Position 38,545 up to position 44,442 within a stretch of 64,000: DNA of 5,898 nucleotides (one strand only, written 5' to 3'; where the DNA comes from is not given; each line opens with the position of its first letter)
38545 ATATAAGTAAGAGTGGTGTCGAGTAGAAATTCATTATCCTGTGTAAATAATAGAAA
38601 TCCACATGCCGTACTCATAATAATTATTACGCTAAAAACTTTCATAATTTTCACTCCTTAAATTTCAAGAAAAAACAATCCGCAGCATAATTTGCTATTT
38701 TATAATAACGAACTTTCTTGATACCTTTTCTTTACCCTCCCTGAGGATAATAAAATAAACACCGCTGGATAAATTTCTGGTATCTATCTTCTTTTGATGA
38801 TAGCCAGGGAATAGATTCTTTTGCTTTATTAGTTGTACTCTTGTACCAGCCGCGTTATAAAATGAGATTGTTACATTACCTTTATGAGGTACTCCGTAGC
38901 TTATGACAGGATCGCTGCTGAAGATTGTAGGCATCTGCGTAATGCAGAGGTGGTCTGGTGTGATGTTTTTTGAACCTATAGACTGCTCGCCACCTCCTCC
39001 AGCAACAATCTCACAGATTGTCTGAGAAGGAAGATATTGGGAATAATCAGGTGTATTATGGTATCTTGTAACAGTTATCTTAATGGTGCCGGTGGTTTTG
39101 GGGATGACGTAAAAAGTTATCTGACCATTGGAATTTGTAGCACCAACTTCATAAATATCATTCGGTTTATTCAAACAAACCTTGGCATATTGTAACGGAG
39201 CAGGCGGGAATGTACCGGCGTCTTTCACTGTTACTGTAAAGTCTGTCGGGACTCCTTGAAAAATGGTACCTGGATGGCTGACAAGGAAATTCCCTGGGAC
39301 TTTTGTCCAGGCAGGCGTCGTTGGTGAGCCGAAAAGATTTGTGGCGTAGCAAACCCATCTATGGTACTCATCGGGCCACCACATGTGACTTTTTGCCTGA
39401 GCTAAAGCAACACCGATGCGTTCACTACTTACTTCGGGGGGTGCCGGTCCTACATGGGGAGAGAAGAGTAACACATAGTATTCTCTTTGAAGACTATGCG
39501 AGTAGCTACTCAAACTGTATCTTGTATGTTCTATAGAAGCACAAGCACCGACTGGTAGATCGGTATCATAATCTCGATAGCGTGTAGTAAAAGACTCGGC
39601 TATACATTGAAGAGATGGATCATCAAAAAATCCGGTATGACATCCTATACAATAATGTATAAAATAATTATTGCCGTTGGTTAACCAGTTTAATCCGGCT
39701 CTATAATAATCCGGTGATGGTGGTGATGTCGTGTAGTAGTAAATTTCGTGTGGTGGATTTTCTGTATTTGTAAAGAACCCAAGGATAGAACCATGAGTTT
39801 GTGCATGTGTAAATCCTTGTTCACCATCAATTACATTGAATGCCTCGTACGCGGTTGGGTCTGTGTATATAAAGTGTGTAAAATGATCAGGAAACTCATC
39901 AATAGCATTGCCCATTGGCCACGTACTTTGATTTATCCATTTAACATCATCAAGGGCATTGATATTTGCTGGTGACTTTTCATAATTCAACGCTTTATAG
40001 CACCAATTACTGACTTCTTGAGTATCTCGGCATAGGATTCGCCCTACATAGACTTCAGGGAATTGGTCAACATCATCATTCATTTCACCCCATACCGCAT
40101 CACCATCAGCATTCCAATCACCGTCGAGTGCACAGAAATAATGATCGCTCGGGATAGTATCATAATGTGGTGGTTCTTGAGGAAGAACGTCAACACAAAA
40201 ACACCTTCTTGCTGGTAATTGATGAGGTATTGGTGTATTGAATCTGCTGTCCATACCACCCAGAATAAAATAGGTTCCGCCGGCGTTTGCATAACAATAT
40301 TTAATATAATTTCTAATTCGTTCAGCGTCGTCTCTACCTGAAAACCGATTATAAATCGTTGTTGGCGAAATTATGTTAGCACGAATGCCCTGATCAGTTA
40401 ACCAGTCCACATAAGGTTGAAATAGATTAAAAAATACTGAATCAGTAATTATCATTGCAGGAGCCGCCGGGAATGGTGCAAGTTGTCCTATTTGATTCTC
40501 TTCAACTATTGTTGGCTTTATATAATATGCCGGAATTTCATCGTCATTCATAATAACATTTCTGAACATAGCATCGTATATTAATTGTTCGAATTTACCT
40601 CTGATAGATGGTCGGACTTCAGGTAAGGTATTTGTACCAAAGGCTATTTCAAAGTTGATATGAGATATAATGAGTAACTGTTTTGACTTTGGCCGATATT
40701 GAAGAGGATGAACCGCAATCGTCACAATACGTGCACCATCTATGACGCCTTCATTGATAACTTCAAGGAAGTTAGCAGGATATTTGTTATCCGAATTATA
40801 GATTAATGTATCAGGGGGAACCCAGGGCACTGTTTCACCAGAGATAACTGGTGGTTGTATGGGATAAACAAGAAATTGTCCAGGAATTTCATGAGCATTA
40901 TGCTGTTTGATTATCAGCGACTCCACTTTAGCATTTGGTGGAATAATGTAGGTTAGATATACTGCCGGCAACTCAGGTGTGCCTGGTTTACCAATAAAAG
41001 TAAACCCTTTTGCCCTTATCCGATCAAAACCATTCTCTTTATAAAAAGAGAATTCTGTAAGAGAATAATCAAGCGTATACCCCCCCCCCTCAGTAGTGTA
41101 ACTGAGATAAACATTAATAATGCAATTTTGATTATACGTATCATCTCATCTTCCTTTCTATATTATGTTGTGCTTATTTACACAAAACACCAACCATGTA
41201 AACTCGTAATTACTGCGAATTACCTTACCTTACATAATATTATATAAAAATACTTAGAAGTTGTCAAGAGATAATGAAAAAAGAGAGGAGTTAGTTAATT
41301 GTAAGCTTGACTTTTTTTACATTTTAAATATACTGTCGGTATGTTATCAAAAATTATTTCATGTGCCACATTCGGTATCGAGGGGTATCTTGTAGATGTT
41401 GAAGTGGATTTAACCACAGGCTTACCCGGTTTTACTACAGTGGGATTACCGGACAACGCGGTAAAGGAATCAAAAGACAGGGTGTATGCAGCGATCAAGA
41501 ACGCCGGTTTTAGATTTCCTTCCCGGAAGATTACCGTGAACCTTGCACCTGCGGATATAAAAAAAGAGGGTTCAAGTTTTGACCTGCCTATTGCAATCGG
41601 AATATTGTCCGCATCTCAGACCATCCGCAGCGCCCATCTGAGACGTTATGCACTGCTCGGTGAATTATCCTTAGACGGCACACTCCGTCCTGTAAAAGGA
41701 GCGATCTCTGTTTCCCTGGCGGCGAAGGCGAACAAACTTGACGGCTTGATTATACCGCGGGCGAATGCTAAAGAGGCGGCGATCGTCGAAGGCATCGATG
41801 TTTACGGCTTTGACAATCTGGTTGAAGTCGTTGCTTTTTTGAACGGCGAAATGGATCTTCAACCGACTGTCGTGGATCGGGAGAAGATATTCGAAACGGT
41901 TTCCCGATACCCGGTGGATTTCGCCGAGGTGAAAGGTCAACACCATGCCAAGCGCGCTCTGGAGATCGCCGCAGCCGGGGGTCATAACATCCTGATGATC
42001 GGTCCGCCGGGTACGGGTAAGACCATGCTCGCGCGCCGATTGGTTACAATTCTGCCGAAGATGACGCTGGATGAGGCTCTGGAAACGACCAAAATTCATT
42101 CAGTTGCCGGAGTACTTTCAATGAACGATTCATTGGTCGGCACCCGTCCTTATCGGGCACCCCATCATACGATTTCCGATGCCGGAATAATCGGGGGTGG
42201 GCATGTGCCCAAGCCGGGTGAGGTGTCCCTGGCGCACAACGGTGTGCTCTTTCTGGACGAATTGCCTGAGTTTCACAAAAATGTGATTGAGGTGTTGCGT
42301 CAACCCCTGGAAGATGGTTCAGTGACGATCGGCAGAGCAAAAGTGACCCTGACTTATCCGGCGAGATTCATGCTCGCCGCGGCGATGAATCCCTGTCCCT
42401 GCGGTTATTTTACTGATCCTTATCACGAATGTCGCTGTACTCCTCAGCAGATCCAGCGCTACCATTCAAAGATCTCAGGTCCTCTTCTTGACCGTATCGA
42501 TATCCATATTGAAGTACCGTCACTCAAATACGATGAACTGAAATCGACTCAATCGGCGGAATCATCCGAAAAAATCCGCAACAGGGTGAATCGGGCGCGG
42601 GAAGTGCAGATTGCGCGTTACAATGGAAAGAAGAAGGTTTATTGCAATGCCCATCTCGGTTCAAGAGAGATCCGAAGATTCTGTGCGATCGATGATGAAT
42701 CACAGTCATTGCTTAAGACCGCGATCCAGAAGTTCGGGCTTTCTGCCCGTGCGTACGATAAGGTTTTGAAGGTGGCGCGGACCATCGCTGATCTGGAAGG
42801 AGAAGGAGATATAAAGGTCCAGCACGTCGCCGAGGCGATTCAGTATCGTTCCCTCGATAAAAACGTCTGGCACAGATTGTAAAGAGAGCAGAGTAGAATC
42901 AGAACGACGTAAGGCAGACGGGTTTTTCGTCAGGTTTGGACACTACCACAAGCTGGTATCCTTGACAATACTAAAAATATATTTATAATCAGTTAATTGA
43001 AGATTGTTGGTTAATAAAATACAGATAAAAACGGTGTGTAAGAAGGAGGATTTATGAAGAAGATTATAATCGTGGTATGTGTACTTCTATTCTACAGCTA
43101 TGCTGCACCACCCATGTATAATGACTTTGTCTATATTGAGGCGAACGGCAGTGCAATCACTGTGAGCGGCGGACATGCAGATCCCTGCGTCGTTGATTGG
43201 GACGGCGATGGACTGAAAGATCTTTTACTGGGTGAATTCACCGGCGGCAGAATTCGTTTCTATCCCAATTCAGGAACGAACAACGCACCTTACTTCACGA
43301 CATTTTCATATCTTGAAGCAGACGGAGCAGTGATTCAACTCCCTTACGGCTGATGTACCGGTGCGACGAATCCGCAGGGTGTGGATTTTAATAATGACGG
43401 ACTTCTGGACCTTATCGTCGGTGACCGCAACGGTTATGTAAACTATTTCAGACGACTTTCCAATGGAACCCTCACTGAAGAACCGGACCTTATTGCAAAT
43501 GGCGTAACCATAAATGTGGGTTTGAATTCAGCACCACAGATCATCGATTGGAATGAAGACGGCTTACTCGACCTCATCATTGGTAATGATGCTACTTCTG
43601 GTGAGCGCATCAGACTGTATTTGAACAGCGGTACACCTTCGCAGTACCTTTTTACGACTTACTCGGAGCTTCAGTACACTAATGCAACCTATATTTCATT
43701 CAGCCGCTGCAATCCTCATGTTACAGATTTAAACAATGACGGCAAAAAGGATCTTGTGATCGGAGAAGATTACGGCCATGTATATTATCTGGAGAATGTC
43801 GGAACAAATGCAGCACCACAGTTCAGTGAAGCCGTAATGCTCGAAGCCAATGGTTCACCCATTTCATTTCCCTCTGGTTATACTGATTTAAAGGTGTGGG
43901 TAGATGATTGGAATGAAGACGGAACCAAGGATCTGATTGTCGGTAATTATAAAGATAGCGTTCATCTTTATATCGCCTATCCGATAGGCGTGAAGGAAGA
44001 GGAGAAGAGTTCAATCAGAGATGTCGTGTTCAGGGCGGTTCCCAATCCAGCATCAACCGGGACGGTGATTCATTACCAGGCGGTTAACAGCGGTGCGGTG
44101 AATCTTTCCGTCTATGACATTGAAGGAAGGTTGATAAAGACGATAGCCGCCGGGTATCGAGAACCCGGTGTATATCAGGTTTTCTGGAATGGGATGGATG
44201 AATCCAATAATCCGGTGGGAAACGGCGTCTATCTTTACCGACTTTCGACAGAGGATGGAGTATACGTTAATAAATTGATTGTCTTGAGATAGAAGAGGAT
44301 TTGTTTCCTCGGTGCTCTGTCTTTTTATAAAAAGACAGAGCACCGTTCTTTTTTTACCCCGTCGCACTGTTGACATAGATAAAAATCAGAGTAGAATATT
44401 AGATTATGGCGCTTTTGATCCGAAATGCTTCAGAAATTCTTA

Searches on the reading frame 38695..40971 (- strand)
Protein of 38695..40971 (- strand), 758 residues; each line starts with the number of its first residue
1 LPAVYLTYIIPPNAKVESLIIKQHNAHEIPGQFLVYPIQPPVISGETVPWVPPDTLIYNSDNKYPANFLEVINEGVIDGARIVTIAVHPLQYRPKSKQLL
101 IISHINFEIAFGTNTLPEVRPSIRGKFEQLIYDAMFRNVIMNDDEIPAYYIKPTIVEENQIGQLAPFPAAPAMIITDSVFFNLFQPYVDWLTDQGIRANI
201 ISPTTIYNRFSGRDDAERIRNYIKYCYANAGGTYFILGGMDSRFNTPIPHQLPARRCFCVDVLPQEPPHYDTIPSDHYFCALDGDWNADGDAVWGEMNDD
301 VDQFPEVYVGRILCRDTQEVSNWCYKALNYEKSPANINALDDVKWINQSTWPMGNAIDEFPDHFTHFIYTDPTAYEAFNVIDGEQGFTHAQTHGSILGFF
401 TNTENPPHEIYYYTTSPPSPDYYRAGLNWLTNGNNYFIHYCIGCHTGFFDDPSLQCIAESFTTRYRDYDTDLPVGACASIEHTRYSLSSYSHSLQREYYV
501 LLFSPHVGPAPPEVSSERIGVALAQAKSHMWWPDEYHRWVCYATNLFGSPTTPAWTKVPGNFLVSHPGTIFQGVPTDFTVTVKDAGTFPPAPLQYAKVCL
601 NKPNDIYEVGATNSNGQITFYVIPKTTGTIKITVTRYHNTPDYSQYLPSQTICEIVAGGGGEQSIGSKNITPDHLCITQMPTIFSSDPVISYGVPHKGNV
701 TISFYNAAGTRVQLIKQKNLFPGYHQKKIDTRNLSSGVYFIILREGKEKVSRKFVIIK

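Call 26: list_cluster_members(proteins=[P0044, window:38695-40971:-])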
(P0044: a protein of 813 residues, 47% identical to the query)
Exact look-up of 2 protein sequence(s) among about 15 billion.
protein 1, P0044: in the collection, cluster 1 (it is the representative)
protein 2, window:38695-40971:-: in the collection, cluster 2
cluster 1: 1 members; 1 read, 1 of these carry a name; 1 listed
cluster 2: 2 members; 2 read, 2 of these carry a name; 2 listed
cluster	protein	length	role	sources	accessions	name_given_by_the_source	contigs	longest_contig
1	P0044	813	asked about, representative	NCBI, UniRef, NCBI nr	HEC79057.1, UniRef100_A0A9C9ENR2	MAG TPA: T9SS type A sorting domain-containing protein [candidate division WOR-3 ... | T9SS type A sorting domain-containing protein n=1 Tax=candidate division WOR-3 bacterium ... | T9SS type A sorting domain-containing protein [candidate division WOR-3 bacterium]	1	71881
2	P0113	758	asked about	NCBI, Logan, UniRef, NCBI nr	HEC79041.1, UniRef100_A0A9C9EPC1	MAG TPA: T9SS type A sorting domain-containing protein [candidate division WOR-3 ... | T9SS type A sorting domain-containing protein n=1 Tax=candidate division WOR-3 bacterium ... | T9SS type A sorting domain-containing protein [candidate division WOR-3 bacterium]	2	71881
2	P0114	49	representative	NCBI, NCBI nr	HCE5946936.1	TPA: cytochrome c, partial [Pseudomonas aeruginosa] | cytochrome c [Pseudomonas aeruginosa]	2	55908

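Call 27: find_encoding_contigs(protein=window:38695-40971:-, flank=3000, max_places=10)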
Protein window:38695-40971:- (758 aa): 2 contigs read that carry it; 2 places shown.
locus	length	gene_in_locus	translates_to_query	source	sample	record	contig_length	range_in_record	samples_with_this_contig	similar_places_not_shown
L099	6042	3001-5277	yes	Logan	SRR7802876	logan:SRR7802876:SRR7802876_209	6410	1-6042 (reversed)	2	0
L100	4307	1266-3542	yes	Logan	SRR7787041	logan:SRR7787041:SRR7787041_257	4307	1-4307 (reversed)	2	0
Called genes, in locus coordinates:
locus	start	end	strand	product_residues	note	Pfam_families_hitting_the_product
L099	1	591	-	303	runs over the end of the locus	PF01839:FG-GAP (faint), PF13517:FG-GAP_3, PF18962:Por_Secre_tail (faint), PF13860:FlgD_ig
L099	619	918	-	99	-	PF13517:FG-GAP_3 (faint)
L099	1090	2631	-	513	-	PF05362:Lon_C (weak), PF13541:ChlI, PF01078:Mg_chelatase, PF05496:RuvB_N (faint), PF00158:Sigma54_activat (faint), PF07728:AAA_5, PF00493:MCM (weak), PF13335:Mg_chelatase_C, +1 more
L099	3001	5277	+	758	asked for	PF01364:Peptidase_C25, PF18962:Por_Secre_tail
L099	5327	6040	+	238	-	?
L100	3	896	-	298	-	?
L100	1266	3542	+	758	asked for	PF01364:Peptidase_C25, PF18962:Por_Secre_tail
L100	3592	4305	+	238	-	?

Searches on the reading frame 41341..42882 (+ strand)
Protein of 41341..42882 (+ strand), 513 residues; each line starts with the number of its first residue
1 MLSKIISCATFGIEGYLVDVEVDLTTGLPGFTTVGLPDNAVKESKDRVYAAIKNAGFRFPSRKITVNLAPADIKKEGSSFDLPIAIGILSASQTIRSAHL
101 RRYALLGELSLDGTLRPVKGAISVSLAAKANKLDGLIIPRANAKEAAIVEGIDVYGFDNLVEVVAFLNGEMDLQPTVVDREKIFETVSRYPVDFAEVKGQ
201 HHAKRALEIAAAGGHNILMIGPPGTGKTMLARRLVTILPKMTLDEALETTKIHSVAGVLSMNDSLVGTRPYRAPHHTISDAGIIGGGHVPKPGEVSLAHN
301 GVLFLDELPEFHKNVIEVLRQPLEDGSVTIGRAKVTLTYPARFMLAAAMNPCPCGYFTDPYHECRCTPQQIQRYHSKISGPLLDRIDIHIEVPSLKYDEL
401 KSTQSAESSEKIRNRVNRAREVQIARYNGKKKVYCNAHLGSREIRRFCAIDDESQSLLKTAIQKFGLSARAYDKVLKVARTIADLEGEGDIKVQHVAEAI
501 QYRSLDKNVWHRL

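Call 8: search_protein_families(library=pfam, proteins=[window:41341-42882:+], max_evalue=0.01)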
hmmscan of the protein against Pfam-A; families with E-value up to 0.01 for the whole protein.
window:41341-42882:+ (513 aa): 16 families
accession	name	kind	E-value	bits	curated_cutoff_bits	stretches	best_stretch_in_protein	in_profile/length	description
PF01078.27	Mg_chelatase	-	1.3e-98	328.9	20.3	1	193-399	1-206/207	Magnesium chelatase, subunit ChlI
PF13541.12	ChlI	-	4.9e-48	162.5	27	1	20-142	1-121/121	Subunit ChlI of Mg-chelatase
PF13335.12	Mg_chelatase_C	-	3e-34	117.9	26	1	407-503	2-94/94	Magnesium chelatase, subunit ChlI C-terminal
PF00493.29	MCM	-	1.1e-10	41.5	23.3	1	291-389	113-201/224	MCM P-loop domain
PF07728.20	AAA_5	-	2.4e-09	37.8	22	1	216-353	1-125/139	AAA domain (dynein-related subfamily)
PF05362.19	Lon_C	-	7.5e-07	29.4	21.1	1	14-146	39-176/205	Lon protease (S16) C-terminal proteolytic domain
PF00158.32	Sigma54_activat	-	3.1e-06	27.4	20.2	0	286-334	80-129/168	Sigma-54 interaction domain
PF07724.20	AAA_2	-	5.1e-06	27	27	1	216-331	5-107/166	AAA domain (Cdc48 subfamily)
PF05496.18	RuvB_N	-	1.5e-05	25.3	27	0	191-234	3-53/159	Holliday junction DNA helicase RuvB P-loop domain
PF00004.35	AAA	-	4.9e-05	24.2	21.2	1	217-238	1-22/131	ATPase family associated with various cellular activities (AAA)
PF20030.5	bpMoxR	-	0.00054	19.5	27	1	206-238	23-55/205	MoxR domain in the MoxR-vWA-beta-propeller ternary systems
PF13401.12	AAA_22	-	0.0007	20.3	27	1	216-240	7-31/130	AAA domain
PF13671.12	AAA_33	-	0.0015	19.3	27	1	217-242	2-27/143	AAA domain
PF12775.13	AAA_7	-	0.0019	18.2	25.8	1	207-241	26-60/181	P-loop containing dynein motor region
PF13191.12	AAA_16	-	0.0023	18.9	32.6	1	205-239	14-49/167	AAA ATPase domain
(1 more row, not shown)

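Call 71: find_encoding_contigs(protein=window:41341-42882:+, flank=3000, max_places=10)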
Protein window:41341-42882:+ (513 aa): 2 contigs read that carry it; 2 places shown.
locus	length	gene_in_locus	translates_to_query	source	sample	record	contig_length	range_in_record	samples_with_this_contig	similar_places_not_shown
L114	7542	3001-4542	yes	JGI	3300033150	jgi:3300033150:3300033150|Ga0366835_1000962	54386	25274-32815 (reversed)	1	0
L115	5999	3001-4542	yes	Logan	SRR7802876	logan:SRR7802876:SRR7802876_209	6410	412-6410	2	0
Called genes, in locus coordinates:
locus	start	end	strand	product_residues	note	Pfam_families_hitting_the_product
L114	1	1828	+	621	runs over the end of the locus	PF06480:FtsH_ext, PF05496:RuvB_N (faint), PF00004:AAA, PF17862:AAA_lid_3, PF01434:Peptidase_M41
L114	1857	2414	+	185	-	PF01227:GTP_cyclohydroI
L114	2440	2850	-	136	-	-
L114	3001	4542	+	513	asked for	PF05362:Lon_C (weak), PF13541:ChlI, PF01078:Mg_chelatase, PF05496:RuvB_N (faint), PF00158:Sigma54_activat (faint), PF07728:AAA_5, PF00493:MCM (weak), PF13335:Mg_chelatase_C, +1 more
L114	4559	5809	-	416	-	PF13527:Acetyltransf_9, PF17668:Acetyltransf_17, PF13530:SCP2_2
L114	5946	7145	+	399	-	PF07969:Amidohydro_3 (weak), PF01979:Amidohydro_1, PF07969:Amidohydro_3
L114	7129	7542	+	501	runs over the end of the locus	PF07837:FTCD_N, PF02971:FTCD, PF04961:FTCD_C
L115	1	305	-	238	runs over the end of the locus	?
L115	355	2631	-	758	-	PF01364:Peptidase_C25, PF18962:Por_Secre_tail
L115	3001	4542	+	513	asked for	PF05362:Lon_C (weak), PF13541:ChlI, PF01078:Mg_chelatase, PF05496:RuvB_N (faint), PF00158:Sigma54_activat (faint), PF07728:AAA_5, PF00493:MCM (weak), PF13335:Mg_chelatase_C, +1 more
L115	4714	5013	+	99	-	PF13517:FG-GAP_3 (faint)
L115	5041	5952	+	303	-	PF01839:FG-GAP (faint), PF13517:FG-GAP_3, PF18962:Por_Secre_tail (faint), PF13860:FlgD_ig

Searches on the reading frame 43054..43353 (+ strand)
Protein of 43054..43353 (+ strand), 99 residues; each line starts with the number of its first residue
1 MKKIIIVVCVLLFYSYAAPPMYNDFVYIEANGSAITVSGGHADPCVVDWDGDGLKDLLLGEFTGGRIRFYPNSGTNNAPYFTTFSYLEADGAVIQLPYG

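Call 66: search_protein_families(library=pfam, proteins=[window:43054-43353:+], max_evalue=0.001)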
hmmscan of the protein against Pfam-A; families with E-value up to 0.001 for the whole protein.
window:43054-43353:+ (99 aa): 1 family
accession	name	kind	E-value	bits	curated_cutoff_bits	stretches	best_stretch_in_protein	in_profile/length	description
PF13517.12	FG-GAP_3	-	4.8e-06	27.5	26.9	0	48-79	1-30/61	FG-GAP-like repeat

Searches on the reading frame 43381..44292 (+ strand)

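Call 66: search_protein_families(library=pfam, proteins=[window:43381-44292:+], max_evalue=0.001)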
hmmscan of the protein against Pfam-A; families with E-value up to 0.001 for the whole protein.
window:43381-44292:+ (303 aa): 5 families
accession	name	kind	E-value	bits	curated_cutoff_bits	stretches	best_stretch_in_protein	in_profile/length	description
PF13517.12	FG-GAP_3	-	2.9e-23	82.7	26.9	3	2-66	1-60/61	FG-GAP-like repeat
PF13860.13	FlgD_ig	-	3.5e-10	40.2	27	1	228-291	13-76/79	FlgD Ig-like domain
PF01839.29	FG-GAP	-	1.2e-07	31.8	22.1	0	114-132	7-25/37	FG-GAP repeat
PF18962.6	Por_Secre_tail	-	9.9e-06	26.2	27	1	221-301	3-75/75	Secretion system C-terminal sorting domain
PF14783.12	BBS2_Mid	-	0.00082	19.9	27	0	114-134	4-24/108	Ciliary BBSome complex subunit 2, middle region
